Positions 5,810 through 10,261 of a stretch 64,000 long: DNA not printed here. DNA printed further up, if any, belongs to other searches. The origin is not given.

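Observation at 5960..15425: Promoter-led operon of three orphan genes encoding two giant proteins (1605 aa and 1383 aa) and a 115-aa acidic protein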

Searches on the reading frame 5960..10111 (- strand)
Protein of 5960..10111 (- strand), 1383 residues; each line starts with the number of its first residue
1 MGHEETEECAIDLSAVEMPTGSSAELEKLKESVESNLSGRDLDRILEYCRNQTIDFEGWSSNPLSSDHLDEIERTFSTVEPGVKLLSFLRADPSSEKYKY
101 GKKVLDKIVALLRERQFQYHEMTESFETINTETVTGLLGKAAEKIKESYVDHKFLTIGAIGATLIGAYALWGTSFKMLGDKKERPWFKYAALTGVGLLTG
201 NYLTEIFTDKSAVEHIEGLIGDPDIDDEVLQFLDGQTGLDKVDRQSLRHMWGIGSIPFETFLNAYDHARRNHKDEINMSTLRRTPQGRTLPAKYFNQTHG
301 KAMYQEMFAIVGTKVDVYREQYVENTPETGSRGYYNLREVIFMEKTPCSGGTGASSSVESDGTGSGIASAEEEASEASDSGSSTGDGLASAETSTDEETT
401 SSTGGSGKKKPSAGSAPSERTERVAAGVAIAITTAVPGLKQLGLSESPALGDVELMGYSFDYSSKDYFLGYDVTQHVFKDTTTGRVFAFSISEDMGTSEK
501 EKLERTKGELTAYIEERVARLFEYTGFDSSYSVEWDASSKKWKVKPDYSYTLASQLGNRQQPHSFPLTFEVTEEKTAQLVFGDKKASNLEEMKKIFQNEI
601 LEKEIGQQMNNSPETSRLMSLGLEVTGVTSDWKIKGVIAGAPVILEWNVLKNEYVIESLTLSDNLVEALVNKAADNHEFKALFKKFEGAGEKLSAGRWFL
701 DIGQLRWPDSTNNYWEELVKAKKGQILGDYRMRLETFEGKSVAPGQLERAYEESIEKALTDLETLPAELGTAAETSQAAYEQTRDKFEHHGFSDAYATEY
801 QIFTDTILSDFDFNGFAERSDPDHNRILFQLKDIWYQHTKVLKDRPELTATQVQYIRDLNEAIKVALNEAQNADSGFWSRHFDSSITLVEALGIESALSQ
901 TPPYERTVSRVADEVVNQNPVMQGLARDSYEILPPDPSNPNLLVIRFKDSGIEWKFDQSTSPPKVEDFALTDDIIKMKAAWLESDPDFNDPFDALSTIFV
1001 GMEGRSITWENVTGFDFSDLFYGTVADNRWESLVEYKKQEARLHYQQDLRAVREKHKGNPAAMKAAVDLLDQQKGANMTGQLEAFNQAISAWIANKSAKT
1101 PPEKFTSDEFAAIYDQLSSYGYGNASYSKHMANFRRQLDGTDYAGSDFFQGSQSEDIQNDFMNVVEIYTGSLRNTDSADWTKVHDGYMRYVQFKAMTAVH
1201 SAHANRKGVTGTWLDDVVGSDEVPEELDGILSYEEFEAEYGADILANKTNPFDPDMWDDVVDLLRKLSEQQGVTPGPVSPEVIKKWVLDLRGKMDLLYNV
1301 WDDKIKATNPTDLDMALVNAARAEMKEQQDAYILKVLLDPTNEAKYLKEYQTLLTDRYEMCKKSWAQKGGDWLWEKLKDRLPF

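Call 6: search_protein_families(library=pfam, proteins=[window:5960-10111:-], max_evalue=1)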
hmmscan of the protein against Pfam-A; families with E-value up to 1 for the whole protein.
window:5960-10111:- (1383 aa): 0 families

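Call 7: search_protein_families(library=ncbifam, proteins=[window:5960-10111:-], max_evalue=1)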
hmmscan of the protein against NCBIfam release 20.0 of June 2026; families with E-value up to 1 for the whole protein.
window:5960-10111:- (1383 aa): 2 families
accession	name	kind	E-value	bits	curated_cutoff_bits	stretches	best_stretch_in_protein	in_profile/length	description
NF045686.1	PhytoSynCyanob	equivalog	0.046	12.8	550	1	1010-1068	209-268/310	15-cis-phytoene synthase CrtB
NF033856.1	T4SS_effec_BID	subfamily_domain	0.11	12.5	45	1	575-615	24-63/109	BID domain-containing T4SS effector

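Call 12: find_homologous_proteins(query=window:5960-10111:-)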
Query window:5960-10111:-: 8000 candidates shared short words with the query, none scored E <= 0.001.

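Call 14: find_related_loci(query=window:5960-10111:-, collection=genome_contigs, flank=10000)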
Query window:5960-10111:- (1383 aa) in genome_contigs; peptide patterns used: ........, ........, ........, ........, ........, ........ (x = any residue, [..] = any of these).
33 stretches matched a pattern, but none encodes a relative of the query by tblastn (E <= 1e-3).

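Call 23: find_homologous_proteins(query=A1, max_evalue=0.01)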
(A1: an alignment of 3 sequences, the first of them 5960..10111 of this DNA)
Query A1 (3 sequences): 8000 candidates shared short words with the query, none scored E <= 0.01.

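Call 25: search_solved_structures(query=window:5960-10111:-, max_evalue=1)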
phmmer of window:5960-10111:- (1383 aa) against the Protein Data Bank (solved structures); distinct sequences matched with E-value up to 1: 3.
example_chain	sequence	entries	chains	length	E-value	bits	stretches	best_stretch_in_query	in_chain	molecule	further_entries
5xda_A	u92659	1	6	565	0.35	11.5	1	791-867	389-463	Ufm1-specific protease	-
8zqe_R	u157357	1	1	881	0.36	11.4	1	1285-1351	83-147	GPR15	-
5ejj_A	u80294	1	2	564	0.65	10.6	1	795-867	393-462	Ufm1-specific protease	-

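Call 51: search_protein_representatives(protein=window:5963-9562:-)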
Query: 1200 residues. Proteins with E-value up to 0.001 (for the whole library): 17; up to 1e-10: 17; up to 1e-30: 12. The best 17 are listed.
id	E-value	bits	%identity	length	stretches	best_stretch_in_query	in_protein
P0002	1.3e-191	655.7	37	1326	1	1-1190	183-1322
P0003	1.5e-178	612.4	35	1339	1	2-1186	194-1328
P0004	2.6e-72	260.5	29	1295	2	252-1059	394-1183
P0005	4.1e-71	256.6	28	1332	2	217-1189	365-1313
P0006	1.1e-70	255.2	28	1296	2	268-1056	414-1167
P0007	7.3e-68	245.8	29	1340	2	212-1100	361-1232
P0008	3.7e-58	213.6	30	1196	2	527-1057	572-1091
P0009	4.3e-52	193.6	28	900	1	10-698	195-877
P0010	2.8e-50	187.6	27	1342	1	2-1190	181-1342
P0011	1.2e-49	185.4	26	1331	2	215-1085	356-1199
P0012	6.8e-45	169.7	28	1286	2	452-1059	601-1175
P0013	2.7e-42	161.1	26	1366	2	447-1182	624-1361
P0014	1.6e-30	122.2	29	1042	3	252-658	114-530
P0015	1.0e-29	119.5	27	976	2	302-726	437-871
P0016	1.4e-25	105.8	37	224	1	440-662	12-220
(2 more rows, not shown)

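Call 54: find_encoding_contigs(protein=P0004, flank=10000, max_places=2)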
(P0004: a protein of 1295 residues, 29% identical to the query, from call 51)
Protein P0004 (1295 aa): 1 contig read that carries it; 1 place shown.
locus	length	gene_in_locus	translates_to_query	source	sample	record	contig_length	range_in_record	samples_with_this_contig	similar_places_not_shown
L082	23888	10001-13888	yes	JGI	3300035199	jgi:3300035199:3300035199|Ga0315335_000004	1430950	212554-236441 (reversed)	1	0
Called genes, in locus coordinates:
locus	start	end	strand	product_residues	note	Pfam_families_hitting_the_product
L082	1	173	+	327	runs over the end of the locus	PF00106:adh_short (faint), PF01073:3Beta_HSD, PF01370:Epimerase, PF02719:Polysacc_synt_2, PF04321:RmlD_sub_bind, PF07993:NAD_binding_4 (weak), PF13460:NAD_binding_10, PF16363:GDP_Man_Dehyd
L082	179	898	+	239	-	PF00483:NTP_transferase, PF12804:NTP_transf_3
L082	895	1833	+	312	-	PF00294:PfkB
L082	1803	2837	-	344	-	PF04230:PS_pyruv_trans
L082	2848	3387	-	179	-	PF01351:RNase_HII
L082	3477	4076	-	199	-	PF01245:Ribosomal_L19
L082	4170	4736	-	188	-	-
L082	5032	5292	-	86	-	-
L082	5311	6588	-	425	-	PF05697:Trigger_N, PF00254:FKBP_C, PF05698:Trigger_C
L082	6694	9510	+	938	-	-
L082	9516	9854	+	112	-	-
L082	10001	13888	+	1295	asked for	-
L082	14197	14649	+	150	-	-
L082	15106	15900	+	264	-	PF15887:Peptidase_Mx (weak)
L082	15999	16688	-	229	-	PF02683:DsbD_TM (weak), PF11139:SfLAP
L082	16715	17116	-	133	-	-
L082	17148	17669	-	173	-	PF07884:VKOR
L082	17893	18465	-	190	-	-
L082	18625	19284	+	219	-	PF13238:AAA_18 (faint), PF02223:Thymidylate_kin (faint)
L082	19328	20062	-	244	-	-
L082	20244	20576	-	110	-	PF01713:Smr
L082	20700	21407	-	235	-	-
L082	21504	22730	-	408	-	PF07731:Cu-oxidase_2 (faint), PF07732:Cu-oxidase_3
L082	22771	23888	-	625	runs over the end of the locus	-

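Call 55: find_encoding_contigs(protein=P0010, flank=10000, max_places=2)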
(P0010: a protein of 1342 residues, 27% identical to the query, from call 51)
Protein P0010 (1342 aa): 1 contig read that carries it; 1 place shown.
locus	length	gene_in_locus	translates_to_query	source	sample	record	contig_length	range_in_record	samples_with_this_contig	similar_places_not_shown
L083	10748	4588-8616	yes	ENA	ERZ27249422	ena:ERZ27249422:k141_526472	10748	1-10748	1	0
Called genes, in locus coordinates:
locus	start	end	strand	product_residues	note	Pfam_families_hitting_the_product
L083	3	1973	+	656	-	?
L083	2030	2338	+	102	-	-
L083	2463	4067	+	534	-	-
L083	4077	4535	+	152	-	-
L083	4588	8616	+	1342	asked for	-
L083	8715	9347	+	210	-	-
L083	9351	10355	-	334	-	PF02129:Peptidase_S15 (weak)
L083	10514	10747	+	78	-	?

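Call 60: find_encoding_contigs(protein=P0005, flank=8000, max_places=1)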
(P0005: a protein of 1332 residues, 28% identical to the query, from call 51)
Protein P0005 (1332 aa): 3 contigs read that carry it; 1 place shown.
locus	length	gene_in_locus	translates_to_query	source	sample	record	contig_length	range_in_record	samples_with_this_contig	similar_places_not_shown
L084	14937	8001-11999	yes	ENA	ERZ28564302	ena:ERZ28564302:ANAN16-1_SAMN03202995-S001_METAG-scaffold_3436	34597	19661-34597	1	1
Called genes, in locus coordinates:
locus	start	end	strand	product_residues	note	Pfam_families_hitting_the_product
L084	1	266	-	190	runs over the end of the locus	PF01351:RNase_HII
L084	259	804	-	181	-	PF01245:Ribosomal_L19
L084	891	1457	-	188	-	-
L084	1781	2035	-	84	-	-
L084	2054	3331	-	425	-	PF05697:Trigger_N, PF00254:FKBP_C, PF05698:Trigger_C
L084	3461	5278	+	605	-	-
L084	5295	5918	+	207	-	-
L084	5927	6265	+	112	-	-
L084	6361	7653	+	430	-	-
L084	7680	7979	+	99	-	-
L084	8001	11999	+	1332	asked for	-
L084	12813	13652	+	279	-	-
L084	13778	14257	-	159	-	-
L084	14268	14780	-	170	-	PF07884:VKOR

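Call 61: find_encoding_contigs(protein=P0007, flank=8000, max_places=1)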
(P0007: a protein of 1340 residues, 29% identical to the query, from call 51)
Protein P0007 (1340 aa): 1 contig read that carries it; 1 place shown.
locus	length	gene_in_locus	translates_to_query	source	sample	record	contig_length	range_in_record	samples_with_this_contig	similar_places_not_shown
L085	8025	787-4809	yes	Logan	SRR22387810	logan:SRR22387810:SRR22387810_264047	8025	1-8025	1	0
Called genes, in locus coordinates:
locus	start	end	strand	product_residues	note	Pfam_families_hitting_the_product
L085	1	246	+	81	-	?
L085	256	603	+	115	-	-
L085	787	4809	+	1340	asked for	-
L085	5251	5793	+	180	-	-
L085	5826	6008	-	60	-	-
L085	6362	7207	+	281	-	-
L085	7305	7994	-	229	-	PF02683:DsbD_TM (weak), PF11139:SfLAP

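Call 62: find_encoding_contigs(protein=P0013, flank=8000, max_places=1)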
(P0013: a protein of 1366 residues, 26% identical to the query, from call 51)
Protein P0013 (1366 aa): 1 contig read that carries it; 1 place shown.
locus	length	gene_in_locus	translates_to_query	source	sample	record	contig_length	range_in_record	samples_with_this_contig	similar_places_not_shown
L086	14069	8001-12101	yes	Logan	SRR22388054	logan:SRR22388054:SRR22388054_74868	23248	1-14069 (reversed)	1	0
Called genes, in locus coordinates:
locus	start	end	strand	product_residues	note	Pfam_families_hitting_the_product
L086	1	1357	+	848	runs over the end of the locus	-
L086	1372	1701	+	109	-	-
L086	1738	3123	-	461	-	PF13229:Beta_helix (weak)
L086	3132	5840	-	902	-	PF07719:TPR_2 (faint), PF13432:TPR_16 (faint), PF13428:TPR_14 (faint), PF14559:TPR_19 (weak)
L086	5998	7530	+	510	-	-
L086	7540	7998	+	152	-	-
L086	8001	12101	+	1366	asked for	-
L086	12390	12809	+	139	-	-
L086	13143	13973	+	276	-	PF15887:Peptidase_Mx (weak), PF15890:Peptidase_Mx1 (weak)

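Call 63: find_encoding_contigs(protein=P0011, flank=8000, max_places=1)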
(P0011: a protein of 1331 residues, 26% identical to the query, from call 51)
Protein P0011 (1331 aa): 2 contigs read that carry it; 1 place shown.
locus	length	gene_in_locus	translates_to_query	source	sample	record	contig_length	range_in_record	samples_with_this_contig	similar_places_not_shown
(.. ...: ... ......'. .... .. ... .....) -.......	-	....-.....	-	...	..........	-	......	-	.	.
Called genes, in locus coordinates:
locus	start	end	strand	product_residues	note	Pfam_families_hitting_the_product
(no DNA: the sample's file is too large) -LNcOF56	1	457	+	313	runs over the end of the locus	PF00294:PfkB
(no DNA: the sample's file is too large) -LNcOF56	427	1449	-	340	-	PF04230:PS_pyruv_trans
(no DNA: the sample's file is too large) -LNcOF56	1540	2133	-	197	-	PF01245:Ribosomal_L19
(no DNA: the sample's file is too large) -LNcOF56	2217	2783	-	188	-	-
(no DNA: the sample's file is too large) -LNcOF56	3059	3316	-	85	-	-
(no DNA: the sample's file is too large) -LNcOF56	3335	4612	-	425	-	PF05697:Trigger_N, PF00254:FKBP_C, PF05698:Trigger_C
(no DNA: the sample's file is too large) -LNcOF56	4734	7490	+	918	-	-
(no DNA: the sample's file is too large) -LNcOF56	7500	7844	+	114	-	-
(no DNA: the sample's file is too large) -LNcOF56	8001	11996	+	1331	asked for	-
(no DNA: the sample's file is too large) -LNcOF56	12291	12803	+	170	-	-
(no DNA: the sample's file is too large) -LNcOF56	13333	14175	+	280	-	-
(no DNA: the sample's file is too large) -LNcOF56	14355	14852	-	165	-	-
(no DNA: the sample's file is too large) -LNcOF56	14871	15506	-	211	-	PF07884:VKOR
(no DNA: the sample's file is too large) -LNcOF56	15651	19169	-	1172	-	PF00488:MutS_V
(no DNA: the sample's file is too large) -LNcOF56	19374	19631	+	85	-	-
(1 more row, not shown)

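Call 67: search_solved_structures(query=A8, max_evalue=1)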
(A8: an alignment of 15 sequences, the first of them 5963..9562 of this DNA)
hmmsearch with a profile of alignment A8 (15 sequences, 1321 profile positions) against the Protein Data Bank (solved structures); distinct sequences matched with E-value up to 1: 1.
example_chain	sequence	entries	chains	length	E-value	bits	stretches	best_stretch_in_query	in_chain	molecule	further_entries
6ofp_A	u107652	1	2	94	0.14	13.1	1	688-734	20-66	Protein bicaudal D homolog 2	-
